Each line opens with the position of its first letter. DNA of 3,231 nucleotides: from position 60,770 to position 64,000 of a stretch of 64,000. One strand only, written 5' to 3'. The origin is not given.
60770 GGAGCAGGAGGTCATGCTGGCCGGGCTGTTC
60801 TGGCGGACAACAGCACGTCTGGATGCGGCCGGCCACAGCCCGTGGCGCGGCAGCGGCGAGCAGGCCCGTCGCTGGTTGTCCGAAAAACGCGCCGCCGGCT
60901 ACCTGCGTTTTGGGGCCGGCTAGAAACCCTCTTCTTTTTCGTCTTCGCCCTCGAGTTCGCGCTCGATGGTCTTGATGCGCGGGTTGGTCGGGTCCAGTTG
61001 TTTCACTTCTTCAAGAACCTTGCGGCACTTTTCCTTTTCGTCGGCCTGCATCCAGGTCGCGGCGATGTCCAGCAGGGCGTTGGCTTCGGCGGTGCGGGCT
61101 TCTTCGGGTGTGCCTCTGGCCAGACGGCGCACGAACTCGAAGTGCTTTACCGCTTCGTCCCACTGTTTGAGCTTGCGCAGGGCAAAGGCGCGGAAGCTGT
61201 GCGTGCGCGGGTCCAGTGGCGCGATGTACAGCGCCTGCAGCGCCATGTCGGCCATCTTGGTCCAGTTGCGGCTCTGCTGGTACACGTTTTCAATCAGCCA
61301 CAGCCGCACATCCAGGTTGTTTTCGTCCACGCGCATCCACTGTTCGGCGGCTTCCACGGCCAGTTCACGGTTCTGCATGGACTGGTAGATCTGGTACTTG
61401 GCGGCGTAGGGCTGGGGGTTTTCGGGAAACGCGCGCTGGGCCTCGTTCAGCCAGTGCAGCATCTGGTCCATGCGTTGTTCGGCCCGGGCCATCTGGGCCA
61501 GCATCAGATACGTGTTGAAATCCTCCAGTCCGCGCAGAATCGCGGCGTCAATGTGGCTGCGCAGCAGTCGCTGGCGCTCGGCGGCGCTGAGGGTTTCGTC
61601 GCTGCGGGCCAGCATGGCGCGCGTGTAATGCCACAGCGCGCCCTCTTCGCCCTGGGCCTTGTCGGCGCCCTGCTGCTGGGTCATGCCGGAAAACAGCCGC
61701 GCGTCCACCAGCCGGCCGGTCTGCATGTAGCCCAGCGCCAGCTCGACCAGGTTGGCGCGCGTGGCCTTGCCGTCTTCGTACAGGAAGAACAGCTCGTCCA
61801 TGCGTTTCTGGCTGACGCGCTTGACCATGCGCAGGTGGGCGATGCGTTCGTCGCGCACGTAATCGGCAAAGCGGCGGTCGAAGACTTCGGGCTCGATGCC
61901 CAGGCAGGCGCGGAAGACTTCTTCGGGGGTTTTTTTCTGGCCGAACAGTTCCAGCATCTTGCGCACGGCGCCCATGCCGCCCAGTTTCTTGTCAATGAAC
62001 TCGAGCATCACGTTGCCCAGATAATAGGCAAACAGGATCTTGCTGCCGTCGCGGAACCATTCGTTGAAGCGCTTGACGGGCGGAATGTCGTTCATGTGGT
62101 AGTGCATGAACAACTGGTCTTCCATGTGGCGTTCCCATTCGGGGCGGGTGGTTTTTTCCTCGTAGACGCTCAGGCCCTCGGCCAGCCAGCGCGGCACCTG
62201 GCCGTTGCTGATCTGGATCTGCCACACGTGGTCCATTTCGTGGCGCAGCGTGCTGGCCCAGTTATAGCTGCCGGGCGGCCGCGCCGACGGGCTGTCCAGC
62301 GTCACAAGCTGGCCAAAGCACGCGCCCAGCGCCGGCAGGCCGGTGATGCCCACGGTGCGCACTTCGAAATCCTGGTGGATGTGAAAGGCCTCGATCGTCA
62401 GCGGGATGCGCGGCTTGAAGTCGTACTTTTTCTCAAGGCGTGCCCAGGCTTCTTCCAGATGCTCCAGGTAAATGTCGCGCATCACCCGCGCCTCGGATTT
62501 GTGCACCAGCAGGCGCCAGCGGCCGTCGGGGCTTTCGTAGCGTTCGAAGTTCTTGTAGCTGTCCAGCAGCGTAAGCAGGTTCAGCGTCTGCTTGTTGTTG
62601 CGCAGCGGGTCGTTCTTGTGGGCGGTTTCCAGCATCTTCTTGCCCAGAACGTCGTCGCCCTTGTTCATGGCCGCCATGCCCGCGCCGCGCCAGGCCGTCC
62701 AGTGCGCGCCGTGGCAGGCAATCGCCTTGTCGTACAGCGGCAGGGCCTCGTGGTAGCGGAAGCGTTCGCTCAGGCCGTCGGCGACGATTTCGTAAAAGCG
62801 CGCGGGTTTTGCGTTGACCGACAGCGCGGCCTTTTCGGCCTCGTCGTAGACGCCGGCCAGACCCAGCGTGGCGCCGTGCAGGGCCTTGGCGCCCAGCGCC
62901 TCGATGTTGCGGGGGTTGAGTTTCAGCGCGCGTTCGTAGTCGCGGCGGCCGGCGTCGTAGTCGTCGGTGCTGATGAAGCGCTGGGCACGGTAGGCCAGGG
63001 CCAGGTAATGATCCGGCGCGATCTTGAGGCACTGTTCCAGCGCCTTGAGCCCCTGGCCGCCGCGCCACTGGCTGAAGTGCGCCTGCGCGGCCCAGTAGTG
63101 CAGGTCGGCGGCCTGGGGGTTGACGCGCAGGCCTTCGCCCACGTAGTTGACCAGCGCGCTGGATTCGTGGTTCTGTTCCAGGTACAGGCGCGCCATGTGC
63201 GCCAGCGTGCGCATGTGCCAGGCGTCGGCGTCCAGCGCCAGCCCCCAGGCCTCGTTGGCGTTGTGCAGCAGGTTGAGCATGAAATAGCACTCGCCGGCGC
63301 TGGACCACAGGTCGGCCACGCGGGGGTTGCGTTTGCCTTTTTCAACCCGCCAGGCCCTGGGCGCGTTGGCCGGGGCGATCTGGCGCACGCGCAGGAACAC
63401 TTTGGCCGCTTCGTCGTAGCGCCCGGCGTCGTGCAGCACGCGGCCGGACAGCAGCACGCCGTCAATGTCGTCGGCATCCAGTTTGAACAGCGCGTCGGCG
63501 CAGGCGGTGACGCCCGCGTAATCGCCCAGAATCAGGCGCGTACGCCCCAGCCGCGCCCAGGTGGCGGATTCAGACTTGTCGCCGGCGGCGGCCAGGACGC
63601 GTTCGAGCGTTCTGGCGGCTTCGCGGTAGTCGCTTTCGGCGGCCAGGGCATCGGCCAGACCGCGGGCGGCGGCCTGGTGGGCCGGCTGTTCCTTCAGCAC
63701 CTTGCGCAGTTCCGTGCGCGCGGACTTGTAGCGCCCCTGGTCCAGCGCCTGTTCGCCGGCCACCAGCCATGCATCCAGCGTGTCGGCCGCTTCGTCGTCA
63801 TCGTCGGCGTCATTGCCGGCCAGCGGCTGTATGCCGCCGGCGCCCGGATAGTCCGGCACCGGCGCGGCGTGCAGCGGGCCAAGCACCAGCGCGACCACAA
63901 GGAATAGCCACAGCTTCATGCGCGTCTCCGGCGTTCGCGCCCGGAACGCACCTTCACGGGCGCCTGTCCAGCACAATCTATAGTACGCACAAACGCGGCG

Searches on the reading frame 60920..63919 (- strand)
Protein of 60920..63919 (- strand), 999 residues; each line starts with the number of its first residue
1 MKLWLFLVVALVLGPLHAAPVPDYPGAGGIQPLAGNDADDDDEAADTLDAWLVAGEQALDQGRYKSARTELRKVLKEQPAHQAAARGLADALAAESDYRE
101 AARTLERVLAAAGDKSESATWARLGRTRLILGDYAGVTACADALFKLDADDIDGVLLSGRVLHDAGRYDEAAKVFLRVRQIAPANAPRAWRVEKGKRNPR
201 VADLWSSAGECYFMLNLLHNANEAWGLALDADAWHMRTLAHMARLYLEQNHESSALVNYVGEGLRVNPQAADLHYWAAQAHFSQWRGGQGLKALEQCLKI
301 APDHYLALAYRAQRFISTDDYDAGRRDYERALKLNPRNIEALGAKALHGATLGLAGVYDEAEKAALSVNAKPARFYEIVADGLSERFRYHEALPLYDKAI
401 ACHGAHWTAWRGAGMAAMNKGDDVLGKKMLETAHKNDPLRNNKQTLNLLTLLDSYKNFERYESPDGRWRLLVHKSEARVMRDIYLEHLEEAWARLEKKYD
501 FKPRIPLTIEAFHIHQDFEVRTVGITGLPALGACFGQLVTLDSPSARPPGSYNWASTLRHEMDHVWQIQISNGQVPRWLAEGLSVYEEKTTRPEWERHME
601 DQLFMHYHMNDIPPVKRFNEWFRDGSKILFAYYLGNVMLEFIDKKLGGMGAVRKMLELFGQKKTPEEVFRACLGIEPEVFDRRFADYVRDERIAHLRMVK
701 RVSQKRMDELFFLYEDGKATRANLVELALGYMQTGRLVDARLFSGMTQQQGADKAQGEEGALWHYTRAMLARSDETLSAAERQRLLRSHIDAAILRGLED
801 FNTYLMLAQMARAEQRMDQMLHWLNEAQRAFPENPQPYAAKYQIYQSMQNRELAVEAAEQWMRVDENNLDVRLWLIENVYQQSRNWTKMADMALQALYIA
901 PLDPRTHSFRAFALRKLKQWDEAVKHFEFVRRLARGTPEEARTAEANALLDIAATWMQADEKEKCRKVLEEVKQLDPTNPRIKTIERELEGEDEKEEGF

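Call 64: search_protein_families(library=pfam, proteins=[window:60920-63919:-], max_evalue=0.001)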
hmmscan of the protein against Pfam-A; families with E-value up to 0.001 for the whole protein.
window:60920-63919:- (999 aa): 14 families
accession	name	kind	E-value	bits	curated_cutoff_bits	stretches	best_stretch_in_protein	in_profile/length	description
PF07719.23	TPR_2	-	1.1e-22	78.6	27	0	307-338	3-34/34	Tetratricopeptide repeat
PF14559.12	TPR_19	-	1.4e-17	64.2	25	1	58-115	1-58/68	Tetratricopeptide repeat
PF13428.12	TPR_14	-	1.2e-15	56.9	23.5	0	49-90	2-43/44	Tetratricopeptide repeat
PF13432.12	TPR_16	-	2.4e-14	53.9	32.7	1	54-112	3-61/65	Tetratricopeptide repeat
PF13181.12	TPR_8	-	3e-12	46.1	25.7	0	316-338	12-34/34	Tetratricopeptide repeat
PF00515.34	TPR_1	-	7.7e-12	44.9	27.8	0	905-928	2-25/34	Tetratricopeptide repeat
PF13414.12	TPR_11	-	1.9e-09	37.5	26.8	0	316-341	5-30/42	TPR repeat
PF13424.12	TPR_12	-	3e-09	37.4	30.1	1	906-955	5-54/77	Tetratricopeptide repeat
PF13371.12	TPR_9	-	7e-06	26.4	35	0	289-345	13-69/73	Tetratricopeptide repeat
PF13176.12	TPR_7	-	0.00011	22.5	27.9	0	87-116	4-33/36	Tetratricopeptide repeat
PF12895.13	ANAPC3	-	0.00031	21.4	27.2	0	97-176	4-80/82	Anaphase-promoting complex, cyclosome, subunit 3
PF13431.12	TPR_17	-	0.0004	20.9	24.4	0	328-346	2-20/34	Tetratricopeptide repeat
PF13485.12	Peptidase_MA_2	-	0.0008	19.7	32.4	0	556-688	68-199/201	Peptidase MA superfamily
PF25058.1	ARM_TT21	-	0.00081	19.8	27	0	913-974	66-122/155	Tetratricopeptide repeat protein 21 ARM repeat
